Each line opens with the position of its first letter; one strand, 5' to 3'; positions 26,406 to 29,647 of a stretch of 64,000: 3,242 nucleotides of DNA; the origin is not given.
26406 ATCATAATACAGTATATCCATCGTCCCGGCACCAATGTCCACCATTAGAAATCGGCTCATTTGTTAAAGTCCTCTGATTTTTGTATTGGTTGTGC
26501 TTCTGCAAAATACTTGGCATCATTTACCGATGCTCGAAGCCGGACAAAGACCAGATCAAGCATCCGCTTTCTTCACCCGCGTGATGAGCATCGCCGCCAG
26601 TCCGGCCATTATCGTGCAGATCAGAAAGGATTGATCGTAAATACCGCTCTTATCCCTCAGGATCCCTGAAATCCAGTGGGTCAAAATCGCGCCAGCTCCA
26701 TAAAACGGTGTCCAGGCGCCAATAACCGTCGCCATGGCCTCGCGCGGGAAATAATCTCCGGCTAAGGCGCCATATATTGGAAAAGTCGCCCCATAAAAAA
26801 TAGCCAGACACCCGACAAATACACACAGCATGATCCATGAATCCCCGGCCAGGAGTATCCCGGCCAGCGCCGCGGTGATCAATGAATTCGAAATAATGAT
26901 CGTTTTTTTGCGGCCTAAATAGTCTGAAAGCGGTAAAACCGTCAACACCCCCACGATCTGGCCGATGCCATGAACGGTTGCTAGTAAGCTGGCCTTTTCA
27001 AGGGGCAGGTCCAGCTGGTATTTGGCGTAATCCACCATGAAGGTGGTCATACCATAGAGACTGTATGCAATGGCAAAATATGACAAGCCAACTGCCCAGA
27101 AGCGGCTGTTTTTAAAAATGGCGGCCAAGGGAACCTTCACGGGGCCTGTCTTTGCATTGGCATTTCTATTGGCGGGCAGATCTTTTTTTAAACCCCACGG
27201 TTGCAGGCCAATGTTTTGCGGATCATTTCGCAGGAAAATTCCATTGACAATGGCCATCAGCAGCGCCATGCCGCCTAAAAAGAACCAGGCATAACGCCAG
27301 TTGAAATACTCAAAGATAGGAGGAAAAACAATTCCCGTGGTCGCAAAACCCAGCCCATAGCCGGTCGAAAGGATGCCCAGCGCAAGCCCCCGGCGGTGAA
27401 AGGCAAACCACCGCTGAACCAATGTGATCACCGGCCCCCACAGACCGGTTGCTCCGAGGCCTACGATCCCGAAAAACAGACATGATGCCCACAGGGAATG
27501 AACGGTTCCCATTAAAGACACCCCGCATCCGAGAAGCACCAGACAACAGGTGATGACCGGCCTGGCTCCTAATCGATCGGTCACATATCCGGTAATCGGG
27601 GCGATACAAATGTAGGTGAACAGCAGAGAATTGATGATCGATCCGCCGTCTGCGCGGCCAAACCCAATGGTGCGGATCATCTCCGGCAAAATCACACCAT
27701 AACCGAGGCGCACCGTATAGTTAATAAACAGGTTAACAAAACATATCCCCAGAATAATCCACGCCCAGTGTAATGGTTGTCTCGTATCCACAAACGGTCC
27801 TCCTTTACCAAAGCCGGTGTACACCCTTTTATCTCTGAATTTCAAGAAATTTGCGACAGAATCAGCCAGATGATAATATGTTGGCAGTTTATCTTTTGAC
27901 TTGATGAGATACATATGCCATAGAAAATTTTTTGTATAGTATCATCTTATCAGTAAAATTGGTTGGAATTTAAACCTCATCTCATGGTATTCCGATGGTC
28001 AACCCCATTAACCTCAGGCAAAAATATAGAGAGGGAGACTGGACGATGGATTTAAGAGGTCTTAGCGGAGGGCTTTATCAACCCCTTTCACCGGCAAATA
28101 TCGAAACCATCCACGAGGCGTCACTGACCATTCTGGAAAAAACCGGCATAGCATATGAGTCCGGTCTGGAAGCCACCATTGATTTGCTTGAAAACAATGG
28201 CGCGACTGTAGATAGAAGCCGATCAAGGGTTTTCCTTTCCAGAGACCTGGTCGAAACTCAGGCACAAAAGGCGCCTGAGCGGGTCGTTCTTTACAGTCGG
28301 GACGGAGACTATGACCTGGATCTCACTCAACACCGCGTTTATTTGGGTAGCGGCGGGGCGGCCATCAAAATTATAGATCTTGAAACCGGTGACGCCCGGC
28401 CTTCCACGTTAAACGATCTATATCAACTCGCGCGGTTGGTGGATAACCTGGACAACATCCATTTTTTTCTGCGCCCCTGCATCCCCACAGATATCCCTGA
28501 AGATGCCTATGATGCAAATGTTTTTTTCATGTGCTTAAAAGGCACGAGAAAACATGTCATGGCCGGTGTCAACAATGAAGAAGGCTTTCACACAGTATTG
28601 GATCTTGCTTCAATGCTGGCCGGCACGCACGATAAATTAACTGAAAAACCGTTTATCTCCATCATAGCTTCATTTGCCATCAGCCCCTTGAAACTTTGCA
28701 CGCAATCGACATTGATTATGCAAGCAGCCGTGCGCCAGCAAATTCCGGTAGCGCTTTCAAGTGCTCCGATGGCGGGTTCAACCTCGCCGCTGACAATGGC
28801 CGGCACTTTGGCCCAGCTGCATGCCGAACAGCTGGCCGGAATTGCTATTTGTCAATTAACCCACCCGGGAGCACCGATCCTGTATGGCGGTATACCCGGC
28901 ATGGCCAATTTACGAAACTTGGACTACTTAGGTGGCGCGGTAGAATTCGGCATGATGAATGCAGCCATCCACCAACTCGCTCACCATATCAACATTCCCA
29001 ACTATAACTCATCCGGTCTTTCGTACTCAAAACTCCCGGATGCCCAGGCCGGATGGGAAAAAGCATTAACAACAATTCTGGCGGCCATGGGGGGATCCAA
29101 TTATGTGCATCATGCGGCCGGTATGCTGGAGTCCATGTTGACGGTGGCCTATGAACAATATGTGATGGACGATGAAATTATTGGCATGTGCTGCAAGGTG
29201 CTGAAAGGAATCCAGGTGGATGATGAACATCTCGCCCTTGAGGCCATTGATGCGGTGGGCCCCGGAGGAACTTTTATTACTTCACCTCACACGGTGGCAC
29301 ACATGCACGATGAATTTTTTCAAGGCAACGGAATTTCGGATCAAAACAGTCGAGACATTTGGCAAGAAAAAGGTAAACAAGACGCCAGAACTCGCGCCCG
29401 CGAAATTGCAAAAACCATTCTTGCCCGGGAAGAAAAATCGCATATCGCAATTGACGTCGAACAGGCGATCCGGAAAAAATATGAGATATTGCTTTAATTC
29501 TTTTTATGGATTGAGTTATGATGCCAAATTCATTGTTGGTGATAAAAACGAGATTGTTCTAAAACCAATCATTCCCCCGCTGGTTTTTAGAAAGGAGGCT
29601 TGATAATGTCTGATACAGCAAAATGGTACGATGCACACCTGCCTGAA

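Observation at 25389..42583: Island combining two non-Pyl MttB methyltransferases with SoxBDAG, but no corrinoid protein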

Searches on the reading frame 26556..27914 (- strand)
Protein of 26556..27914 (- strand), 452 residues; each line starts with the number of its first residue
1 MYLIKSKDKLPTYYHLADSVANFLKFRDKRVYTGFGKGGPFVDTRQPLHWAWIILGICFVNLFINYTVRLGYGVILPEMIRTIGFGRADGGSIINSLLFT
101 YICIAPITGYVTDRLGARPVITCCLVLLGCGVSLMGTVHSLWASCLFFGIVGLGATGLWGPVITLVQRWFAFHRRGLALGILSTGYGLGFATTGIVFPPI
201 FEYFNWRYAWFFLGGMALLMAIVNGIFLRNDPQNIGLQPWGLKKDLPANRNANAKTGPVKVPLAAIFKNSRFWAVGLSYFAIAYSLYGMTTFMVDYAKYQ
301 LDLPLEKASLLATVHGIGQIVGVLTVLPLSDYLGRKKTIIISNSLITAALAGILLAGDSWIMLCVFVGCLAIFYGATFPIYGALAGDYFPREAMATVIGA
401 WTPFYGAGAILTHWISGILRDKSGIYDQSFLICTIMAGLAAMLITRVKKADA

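Call 3: search_protein_families(library=pfam, proteins=[window:26556-27914:-])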
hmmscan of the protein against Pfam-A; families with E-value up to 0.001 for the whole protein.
window:26556-27914:- (452 aa): 2 families
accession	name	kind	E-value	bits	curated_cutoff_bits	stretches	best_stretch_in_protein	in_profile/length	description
PF07690.21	MFS_1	-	7e-50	170.3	33.4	2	59-304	2-235/347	Major Facilitator Superfamily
PF00083.30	Sugar_tr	-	6.1e-06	25.8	22.3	1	307-444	47-188/452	Sugar (and other) transporter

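Call 17: search_protein_families(library=ncbifam, proteins=[window:26556-27914:-])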
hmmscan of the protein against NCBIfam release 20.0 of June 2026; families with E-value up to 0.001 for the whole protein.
window:26556-27914:- (452 aa): 24 families
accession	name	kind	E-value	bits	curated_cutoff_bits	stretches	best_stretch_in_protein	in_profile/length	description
NF049980.1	SfMCT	equivalog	1.5e-36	125.9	320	1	53-436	4-378/378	L-lactate MFS transporter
TIGR00893.1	2A0114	subfamily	9e-34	117.1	395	1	62-444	3-395/399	D-galactonate transporter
TIGR00881.1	2A0104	subfamily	3.6e-33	115.1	407.75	1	59-421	1-371/379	phosphoglycerate transporter protein PgtP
TIGR00890.1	2A0111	subfamily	2.9e-28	98.9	374.85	1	57-442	11-376/377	oxalate/formate antiport family MFS transporter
TIGR00895.1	2A0115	subfamily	3.4e-21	75.6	418.55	2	43-228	7-192/398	aromatic acid/H+ symport family MFS transporter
TIGR04259.1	oxa_formateAnti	equivalog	8.5e-19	67.7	335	1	50-445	2-389/405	oxalate/formate MFS antiporter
NF038246.1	bile_salt_MFS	equivalog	3.2e-16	59.2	400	1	101-445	54-403/408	conjugated bile salt MFS transporter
TIGR00880.1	2_A_01_02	superfamily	6.8e-15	55.4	131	2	103-227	13-137/141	multidrug resistance protein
TIGR00892.1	2A0113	subfamily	8.4e-15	54.4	586.1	1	49-444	15-417/455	monocarboxylate transporter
NF008963.0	PRK12307.1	equivalog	3.8e-13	49.4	637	2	107-342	72-302/426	MFS transporter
NF008661.1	PRK11663.1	subfamily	5.5e-12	45.4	564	1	49-449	26-432/439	MFS transporter family glucose-6-phosphate receptor UhpC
NF053517.1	HbztTptrPcaK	equivalog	3.9e-10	39.3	770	1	41-228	7-194/437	4-hydroxybenzoate transporter PcaK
NF053757.1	BclibactTpBcbE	equivalog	4.2e-09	35.8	600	1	75-223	24-176/394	bacillibactin exporter BcbE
TIGR00894.1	2A0114euk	subfamily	1.1e-08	34.1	626.45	1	91-344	79-335/465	Na(+)-dependent inorganic phosphate cotransporter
TIGR00886.1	2A0108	subfamily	1.9e-08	33.8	311.7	1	107-316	56-271/368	NarK family nitrate/nitrite MFS transporter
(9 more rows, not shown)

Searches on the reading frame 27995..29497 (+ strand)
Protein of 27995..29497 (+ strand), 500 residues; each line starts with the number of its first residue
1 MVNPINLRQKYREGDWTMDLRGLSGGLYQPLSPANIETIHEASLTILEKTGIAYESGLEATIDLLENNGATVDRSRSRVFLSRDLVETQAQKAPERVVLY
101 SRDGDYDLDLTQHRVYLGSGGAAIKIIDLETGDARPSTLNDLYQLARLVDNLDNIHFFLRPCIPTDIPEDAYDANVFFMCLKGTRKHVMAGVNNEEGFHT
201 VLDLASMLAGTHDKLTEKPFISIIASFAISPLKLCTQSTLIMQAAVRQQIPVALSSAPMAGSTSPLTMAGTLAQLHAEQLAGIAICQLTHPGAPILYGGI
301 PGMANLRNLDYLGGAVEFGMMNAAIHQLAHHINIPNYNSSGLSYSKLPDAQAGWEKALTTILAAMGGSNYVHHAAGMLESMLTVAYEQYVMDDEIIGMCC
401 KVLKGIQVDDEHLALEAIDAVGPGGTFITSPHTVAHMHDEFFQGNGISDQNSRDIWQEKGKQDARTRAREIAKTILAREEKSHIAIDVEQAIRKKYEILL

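Call 3: search_protein_families(library=pfam, proteins=[window:27995-29497:+])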
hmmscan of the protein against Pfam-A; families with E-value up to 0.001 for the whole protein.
window:27995-29497:+ (500 aa): 1 family
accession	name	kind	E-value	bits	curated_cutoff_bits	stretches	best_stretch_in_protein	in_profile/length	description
PF06253.16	MTTB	-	1.8e-106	356.6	25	1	27-493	30-489/500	Trimethylamine methyltransferase (MTTB)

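Call 14: search_solved_structures(query=window:27995-29497:+, max_evalue=0.001)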
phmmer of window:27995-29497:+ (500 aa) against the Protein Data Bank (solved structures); distinct sequences matched with E-value up to 0.001: 5.
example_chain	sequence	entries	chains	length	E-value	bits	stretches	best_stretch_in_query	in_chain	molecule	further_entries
2qne_A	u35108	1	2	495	3.2e-69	237.1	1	28-477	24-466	Putative methyltransferase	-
9yce_A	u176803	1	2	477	4e-69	236.8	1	28-477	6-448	Glycine betaine methyltransferase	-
7xcl_A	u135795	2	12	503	1.5e-55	192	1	32-488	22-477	Trimethylamine methyltransferase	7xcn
7xcm_A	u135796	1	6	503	2.1e-55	191.6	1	32-488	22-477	Trimethylamine methyltransferase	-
4yyc_A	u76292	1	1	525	4.8e-47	164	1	28-493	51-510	Putative trimethylamine methyltransferase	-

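Call 17: search_protein_families(library=ncbifam, proteins=[window:27995-29497:+])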
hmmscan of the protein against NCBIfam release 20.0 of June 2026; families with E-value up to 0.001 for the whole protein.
window:27995-29497:+ (500 aa): 1 family
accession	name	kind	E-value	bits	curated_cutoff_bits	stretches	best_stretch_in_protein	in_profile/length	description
TIGR02369.2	trimeth_pyl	equivalog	9e-122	406.9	525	1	31-494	6-463/469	[trimethylamine--corrinoid protein] Co-methyltransferase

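Call 23: find_encoding_contigs(protein=window:28046-29497:+, flank=10000, max_places=6)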
Protein window:28046-29497:+ (483 aa): no gene with exactly this product is on record in the collection.

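Call 46: search_solved_structures(query=window:28046-29497:+, max_evalue=1e-60, show_alignments=2)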
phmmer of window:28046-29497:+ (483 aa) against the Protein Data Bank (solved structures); distinct sequences matched with E-value up to 1e-60: 2.
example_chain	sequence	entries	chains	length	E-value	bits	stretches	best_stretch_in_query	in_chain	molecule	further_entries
2qne_A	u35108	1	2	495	3.2e-69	237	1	11-460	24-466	Putative methyltransferase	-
9yce_A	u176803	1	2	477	3.6e-69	236.9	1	11-460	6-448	Glycine betaine methyltransferase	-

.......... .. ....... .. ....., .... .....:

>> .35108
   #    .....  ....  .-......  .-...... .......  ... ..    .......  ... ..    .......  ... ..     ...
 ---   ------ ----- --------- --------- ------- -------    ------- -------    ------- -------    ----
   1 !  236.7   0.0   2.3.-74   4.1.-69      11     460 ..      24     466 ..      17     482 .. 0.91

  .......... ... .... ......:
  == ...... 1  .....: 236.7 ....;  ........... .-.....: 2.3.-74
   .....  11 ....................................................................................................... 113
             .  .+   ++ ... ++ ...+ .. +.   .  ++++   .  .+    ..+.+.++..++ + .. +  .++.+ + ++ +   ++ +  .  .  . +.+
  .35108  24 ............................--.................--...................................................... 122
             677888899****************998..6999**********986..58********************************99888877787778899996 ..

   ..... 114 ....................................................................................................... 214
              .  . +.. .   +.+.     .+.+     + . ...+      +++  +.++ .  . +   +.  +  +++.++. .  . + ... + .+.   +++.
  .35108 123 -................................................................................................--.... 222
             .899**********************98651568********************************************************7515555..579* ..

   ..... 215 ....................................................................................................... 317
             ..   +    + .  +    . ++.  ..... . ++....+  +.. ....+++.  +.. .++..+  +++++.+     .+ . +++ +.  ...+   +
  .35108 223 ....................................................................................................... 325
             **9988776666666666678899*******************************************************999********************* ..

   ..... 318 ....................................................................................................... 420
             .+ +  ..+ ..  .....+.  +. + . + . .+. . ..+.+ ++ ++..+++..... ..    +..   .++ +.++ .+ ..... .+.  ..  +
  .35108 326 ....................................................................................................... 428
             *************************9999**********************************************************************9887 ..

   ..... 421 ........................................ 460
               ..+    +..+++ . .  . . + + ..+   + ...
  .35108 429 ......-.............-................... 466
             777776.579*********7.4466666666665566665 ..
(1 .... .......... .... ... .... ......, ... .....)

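Call 56: find_related_loci(query=window:28046-29497:+, collection=metagenome_contigs, flank=10000)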
Query window:28046-29497:+ (483 aa) in metagenome_contigs; peptide patterns used: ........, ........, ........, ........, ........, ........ (x = any residue, [..] = any of these).
457 stretches matched a pattern; 377 encode a relative of the query (tblastn E <= 1e-3); the best 80 are kept; 80 distinct loci.
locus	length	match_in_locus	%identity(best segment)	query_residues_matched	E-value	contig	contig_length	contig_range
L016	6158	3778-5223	78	1-482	0e+0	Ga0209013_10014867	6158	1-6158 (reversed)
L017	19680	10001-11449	76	1-483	0e+0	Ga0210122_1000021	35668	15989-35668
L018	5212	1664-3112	77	1-483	0e+0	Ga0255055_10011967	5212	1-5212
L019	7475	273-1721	76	1-483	0e+0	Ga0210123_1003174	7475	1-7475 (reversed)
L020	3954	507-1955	77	1-483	0e+0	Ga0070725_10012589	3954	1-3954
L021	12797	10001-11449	76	1-483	0e+0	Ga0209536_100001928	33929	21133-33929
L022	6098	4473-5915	77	1-481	0e+0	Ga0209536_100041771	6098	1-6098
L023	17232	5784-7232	77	1-483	0e+0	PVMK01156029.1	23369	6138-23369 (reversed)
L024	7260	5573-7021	77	1-483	0e+0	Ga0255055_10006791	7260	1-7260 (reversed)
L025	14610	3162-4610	76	1-483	0e+0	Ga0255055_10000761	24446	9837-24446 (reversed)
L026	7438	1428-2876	75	1-483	0e+0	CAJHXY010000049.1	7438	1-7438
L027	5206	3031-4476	76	1-482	0e+0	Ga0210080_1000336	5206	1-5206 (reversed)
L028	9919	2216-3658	77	1-481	0e+0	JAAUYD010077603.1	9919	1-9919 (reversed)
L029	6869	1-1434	75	6-483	0e+0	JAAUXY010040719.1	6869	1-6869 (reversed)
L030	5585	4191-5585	77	1-465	0e+0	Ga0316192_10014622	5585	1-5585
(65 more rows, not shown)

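Call 81: search_solved_structures(query=window:28046-29497:+, max_evalue=1e-50, show_alignments=3)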
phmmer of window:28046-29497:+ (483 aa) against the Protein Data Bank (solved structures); distinct sequences matched with E-value up to 1e-50: 4.
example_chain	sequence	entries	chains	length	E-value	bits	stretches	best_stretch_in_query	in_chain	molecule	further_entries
2qne_A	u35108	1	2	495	3.2e-69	237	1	11-460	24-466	Putative methyltransferase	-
9yce_A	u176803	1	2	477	3.6e-69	236.9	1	11-460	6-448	Glycine betaine methyltransferase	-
7xcl_A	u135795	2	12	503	1.5e-55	191.9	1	16-471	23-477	Trimethylamine methyltransferase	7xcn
7xcm_A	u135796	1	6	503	2.1e-55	191.5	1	16-471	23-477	Trimethylamine methyltransferase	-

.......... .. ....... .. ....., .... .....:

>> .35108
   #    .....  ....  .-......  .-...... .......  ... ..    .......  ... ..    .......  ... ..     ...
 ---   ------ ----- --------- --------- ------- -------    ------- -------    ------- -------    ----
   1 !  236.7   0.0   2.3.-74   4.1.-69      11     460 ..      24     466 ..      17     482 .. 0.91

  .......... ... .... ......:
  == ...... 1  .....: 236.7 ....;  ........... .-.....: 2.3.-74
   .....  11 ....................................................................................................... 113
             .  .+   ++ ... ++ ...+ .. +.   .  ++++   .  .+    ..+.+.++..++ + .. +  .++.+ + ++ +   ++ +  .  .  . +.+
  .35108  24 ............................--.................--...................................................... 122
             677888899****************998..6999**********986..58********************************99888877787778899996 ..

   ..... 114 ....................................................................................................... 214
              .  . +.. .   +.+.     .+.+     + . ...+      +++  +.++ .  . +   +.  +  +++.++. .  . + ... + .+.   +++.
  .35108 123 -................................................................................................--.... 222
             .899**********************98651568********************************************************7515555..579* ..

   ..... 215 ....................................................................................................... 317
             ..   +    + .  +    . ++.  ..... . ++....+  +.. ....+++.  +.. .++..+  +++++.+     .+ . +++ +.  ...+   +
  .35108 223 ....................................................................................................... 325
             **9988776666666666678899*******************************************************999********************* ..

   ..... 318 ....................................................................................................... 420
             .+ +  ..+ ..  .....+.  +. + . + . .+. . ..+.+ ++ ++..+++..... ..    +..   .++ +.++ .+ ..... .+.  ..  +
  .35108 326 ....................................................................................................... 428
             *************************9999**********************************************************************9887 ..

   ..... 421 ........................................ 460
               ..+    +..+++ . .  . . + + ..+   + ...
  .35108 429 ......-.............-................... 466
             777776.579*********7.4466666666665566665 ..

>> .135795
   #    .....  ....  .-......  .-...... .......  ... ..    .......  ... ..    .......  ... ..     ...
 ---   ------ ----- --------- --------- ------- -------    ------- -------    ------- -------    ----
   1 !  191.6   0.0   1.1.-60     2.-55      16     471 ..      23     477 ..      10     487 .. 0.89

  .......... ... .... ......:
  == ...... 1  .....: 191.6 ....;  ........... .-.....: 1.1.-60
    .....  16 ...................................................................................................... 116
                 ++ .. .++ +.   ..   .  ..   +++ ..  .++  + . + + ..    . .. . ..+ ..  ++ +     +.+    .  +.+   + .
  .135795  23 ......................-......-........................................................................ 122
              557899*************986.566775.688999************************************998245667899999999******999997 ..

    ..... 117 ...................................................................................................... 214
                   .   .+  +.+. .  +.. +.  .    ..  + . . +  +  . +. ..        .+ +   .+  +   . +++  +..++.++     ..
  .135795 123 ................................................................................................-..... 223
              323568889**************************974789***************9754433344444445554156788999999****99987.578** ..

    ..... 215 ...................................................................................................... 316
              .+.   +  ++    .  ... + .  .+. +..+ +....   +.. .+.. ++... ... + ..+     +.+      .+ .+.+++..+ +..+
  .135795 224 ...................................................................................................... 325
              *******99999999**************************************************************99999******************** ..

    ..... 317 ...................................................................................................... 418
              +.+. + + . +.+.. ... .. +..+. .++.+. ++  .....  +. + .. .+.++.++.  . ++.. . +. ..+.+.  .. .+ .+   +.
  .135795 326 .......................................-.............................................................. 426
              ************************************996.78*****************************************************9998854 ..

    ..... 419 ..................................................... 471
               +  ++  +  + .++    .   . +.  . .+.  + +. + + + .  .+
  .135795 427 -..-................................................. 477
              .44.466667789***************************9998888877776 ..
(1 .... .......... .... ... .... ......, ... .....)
